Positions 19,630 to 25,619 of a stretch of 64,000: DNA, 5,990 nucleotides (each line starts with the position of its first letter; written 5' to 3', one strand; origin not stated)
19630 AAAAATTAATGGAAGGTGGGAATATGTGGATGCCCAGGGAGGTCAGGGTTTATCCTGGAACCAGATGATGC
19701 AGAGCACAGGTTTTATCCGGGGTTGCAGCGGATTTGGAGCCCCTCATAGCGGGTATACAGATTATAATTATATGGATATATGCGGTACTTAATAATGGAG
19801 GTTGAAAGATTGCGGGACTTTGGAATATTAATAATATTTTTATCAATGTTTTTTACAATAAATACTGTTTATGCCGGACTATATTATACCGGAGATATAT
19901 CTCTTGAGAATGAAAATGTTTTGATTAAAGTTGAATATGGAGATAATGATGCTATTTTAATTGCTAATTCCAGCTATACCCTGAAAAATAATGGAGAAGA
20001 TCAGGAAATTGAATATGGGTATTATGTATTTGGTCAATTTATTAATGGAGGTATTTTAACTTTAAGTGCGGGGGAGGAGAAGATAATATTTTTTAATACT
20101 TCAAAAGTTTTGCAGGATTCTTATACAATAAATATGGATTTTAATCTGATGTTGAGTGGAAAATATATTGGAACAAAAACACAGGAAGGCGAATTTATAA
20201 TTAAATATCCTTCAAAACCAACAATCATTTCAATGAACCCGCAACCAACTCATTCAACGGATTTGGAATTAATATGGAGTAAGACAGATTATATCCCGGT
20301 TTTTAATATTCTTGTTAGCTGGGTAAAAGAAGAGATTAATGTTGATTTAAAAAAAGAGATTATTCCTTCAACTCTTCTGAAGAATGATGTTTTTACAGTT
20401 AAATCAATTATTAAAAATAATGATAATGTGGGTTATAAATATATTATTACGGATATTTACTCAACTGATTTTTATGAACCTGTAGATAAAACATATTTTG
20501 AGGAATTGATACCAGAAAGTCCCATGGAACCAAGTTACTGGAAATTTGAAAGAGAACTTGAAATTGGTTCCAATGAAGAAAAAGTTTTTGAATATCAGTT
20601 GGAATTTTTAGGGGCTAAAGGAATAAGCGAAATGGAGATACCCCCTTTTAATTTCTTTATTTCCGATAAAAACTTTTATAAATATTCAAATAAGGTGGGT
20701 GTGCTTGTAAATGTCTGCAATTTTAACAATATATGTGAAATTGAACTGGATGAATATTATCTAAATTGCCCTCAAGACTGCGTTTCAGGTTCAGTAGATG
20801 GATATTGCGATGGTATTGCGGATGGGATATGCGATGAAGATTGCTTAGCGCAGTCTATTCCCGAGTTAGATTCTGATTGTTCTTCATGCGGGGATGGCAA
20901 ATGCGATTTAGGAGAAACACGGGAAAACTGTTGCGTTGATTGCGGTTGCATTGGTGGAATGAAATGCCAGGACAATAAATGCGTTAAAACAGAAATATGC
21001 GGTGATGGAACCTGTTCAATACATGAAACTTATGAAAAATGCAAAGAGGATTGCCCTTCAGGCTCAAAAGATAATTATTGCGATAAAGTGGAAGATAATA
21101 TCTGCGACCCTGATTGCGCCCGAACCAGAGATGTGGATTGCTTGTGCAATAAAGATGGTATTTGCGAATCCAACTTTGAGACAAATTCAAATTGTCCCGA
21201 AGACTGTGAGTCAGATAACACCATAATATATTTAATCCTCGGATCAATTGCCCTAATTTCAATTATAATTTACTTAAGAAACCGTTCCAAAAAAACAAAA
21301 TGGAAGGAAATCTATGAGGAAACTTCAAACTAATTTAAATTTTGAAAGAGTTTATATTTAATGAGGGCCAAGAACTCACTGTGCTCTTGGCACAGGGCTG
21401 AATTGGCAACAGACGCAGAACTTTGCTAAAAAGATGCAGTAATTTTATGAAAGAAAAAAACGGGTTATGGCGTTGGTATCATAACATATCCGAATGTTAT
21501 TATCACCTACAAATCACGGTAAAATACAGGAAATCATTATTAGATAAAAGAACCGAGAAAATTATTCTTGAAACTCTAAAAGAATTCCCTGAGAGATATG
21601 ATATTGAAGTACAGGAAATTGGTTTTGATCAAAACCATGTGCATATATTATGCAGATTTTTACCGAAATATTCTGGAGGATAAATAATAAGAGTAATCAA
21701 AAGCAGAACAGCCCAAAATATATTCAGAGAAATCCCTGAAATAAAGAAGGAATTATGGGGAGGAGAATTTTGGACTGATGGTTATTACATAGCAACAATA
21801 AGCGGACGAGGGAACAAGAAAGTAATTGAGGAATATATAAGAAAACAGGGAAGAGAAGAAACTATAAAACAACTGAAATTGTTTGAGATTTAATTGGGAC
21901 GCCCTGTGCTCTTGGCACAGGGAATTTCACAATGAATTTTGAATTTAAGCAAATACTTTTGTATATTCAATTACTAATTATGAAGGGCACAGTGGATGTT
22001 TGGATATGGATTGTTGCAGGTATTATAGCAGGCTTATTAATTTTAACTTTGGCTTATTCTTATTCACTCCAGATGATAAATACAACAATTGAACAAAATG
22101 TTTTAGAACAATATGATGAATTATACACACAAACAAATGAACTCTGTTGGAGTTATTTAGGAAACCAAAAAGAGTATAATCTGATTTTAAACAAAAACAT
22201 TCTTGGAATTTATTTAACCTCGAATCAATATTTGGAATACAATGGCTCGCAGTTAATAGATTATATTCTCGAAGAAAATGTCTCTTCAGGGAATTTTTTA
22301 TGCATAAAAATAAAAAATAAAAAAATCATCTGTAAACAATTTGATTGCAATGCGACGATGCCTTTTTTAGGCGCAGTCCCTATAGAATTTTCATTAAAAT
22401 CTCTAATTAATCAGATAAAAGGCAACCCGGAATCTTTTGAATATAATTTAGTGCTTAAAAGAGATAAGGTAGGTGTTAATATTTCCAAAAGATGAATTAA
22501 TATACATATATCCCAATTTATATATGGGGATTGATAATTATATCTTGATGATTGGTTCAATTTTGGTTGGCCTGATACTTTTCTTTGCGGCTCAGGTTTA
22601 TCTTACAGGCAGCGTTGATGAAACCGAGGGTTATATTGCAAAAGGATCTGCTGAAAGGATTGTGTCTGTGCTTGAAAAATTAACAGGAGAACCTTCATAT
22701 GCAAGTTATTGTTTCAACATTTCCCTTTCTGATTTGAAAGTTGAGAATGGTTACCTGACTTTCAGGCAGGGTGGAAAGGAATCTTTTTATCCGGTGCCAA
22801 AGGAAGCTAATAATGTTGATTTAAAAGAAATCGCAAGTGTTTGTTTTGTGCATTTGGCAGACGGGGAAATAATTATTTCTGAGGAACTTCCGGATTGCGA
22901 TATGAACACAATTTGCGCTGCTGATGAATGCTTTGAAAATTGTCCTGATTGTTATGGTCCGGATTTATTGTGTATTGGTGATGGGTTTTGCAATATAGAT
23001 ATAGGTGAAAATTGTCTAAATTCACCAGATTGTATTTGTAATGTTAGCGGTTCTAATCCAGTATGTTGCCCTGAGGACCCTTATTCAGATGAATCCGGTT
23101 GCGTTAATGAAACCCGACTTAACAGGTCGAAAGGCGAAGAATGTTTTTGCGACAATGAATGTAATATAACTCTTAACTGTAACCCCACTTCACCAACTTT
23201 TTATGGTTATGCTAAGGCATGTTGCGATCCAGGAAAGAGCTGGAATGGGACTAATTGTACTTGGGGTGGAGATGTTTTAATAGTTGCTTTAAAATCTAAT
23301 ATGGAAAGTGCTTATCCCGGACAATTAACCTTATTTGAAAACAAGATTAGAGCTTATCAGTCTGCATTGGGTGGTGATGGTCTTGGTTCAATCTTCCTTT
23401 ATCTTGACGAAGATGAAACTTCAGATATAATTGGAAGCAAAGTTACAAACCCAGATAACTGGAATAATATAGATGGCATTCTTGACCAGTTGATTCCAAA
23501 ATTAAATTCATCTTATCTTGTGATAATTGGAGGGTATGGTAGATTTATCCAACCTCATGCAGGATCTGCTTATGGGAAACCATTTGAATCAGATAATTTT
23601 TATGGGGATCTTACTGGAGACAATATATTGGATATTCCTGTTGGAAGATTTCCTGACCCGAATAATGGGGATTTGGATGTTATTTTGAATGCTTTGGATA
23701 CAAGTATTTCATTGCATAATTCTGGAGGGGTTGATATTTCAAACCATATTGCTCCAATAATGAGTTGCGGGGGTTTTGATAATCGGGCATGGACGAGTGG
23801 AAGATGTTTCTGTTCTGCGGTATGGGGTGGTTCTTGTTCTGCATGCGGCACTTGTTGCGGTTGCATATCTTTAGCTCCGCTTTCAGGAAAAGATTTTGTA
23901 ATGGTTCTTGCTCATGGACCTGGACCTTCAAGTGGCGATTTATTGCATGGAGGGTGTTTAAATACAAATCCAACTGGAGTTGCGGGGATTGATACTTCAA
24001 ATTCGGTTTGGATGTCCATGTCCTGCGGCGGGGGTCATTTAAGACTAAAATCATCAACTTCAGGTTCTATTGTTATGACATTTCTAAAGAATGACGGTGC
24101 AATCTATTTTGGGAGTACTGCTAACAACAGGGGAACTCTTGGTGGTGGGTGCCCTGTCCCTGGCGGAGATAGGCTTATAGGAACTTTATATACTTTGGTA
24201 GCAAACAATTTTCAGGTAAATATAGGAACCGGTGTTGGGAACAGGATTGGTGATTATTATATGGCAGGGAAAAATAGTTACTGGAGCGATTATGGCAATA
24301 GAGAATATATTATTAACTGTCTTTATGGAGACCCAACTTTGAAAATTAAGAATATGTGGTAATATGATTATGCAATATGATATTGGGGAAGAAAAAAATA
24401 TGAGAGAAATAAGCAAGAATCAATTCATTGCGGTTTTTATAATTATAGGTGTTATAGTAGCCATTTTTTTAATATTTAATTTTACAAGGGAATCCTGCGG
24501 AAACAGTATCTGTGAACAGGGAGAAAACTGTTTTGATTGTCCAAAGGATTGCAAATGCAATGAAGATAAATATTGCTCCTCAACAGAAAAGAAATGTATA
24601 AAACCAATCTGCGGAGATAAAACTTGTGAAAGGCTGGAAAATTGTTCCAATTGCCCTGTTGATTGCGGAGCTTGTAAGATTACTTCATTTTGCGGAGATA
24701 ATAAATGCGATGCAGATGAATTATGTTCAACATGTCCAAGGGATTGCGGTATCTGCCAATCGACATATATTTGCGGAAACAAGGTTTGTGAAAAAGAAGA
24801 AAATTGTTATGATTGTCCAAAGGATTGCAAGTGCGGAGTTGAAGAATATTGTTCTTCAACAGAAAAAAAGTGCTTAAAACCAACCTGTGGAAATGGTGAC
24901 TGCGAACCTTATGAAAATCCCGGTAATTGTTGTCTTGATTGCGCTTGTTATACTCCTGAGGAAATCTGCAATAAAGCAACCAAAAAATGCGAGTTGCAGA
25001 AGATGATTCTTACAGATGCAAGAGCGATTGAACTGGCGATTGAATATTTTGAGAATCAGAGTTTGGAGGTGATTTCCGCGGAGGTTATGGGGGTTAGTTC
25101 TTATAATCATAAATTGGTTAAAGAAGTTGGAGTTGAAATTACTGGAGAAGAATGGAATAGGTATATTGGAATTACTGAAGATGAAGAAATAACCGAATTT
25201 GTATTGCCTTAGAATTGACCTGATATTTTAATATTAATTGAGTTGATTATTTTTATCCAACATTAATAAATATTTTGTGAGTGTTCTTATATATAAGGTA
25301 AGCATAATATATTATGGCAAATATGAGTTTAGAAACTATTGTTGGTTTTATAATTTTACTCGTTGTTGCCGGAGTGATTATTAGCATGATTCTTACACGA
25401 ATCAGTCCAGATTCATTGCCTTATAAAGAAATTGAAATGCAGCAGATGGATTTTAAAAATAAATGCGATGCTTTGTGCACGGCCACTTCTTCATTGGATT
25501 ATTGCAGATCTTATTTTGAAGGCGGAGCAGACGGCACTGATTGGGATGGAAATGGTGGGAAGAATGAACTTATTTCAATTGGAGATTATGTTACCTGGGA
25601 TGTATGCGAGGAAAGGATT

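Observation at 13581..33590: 20-kb island: a pilus-like system built from many M-[KR]-G prepilin-type proteins, one FlaJ/TadC-type platform protein and a set of extremely cysteine-rich secreted proteins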

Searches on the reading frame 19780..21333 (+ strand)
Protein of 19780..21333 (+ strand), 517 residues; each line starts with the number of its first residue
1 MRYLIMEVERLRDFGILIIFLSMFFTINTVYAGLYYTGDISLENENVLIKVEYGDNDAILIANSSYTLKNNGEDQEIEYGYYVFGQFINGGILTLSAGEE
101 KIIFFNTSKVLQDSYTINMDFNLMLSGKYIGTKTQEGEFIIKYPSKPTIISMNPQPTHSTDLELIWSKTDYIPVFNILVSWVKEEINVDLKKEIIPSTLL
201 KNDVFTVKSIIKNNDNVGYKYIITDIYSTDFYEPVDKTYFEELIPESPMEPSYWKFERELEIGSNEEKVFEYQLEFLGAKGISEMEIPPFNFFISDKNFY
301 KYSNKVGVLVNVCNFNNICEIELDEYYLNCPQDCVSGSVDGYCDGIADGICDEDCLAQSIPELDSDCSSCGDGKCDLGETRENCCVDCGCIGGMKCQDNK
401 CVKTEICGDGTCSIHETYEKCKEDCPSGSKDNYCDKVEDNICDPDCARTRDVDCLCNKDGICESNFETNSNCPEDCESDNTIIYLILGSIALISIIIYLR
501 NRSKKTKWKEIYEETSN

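Call 4: search_protein_families(library=pfam, max_evalue=0.01, proteins=[window:19780-21333:+])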
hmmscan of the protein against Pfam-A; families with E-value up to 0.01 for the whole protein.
window:19780-21333:+ (517 aa): 1 family
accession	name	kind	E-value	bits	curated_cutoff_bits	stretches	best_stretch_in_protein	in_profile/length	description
PF16238.11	DUF4897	-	0.00065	20.1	28.6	1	133-172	110-149/157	Domain of unknown function (DUF4897)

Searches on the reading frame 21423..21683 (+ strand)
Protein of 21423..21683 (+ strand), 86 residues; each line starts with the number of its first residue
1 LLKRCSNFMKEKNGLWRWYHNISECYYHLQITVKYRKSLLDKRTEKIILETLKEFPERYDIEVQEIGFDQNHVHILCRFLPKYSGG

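Call 4: search_protein_families(library=pfam, max_evalue=0.01, proteins=[window:21423-21683:+])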
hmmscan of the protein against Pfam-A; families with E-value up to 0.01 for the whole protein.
window:21423-21683:+ (86 aa): 1 family
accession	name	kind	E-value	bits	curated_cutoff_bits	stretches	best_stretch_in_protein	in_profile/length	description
PF01797.21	Y1_Tnp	-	5.8e-13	49.5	23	1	22-84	2-64/121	Transposase IS200 like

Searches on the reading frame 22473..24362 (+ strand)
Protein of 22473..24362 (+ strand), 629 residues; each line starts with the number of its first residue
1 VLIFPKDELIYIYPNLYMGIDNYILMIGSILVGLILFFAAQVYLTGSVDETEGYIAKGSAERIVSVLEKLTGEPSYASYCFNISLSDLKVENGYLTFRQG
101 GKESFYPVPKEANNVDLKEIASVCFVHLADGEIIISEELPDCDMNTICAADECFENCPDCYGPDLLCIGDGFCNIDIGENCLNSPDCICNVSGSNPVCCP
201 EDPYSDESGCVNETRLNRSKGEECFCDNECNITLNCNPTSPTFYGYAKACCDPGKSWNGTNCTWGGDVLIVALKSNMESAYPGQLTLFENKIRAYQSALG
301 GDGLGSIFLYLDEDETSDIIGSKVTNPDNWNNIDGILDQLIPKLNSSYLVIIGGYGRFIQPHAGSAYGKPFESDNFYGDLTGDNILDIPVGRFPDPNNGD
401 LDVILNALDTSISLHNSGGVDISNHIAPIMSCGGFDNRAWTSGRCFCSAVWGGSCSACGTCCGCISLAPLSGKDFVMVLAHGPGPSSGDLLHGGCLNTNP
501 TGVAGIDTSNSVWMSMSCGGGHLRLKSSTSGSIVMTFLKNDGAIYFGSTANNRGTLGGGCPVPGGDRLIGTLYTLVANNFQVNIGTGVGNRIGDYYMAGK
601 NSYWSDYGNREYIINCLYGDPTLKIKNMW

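Call 4: search_protein_families(library=pfam, max_evalue=0.01, proteins=[window:22473-24362:+])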
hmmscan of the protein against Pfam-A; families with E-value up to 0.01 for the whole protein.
window:22473-24362:+ (629 aa): 1 family
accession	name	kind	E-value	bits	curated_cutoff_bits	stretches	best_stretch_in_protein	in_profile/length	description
PF01364.23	Peptidase_C25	-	2e-09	37.6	23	2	346-406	66-143/374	Peptidase family C25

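Call 47: search_solved_structures(query=window:22524-24359:+, max_evalue=1, show_alignments=1)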
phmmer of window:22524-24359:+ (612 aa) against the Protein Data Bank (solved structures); distinct sequences matched with E-value up to 1: 0.

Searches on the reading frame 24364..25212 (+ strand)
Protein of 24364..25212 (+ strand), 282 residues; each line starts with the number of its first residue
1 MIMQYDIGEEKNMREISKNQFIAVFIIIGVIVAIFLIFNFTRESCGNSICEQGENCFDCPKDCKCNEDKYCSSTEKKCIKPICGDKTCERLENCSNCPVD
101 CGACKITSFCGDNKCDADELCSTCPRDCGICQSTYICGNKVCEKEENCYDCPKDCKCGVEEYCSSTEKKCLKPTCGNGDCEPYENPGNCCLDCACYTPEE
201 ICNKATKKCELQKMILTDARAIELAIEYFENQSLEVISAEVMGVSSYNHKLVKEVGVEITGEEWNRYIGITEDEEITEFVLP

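Call 5: search_protein_families(library=pfam, max_evalue=0.01, proteins=[window:24364-25212:+])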
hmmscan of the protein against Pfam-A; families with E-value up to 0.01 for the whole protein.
window:24364-25212:+ (282 aa): 0 families

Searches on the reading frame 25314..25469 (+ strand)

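Call 67: search_protein_families(library=pfam, max_evalue=10, proteins=[window:25314-25469:+])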
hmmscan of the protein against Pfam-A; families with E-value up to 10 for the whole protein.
seq(52 aa): 1 family
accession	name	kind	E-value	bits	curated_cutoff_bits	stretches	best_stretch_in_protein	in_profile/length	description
PF12669.12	FeoB_associated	-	0.28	11.9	27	1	8-26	3-21/44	FeoB-associated Cys-rich membrane protein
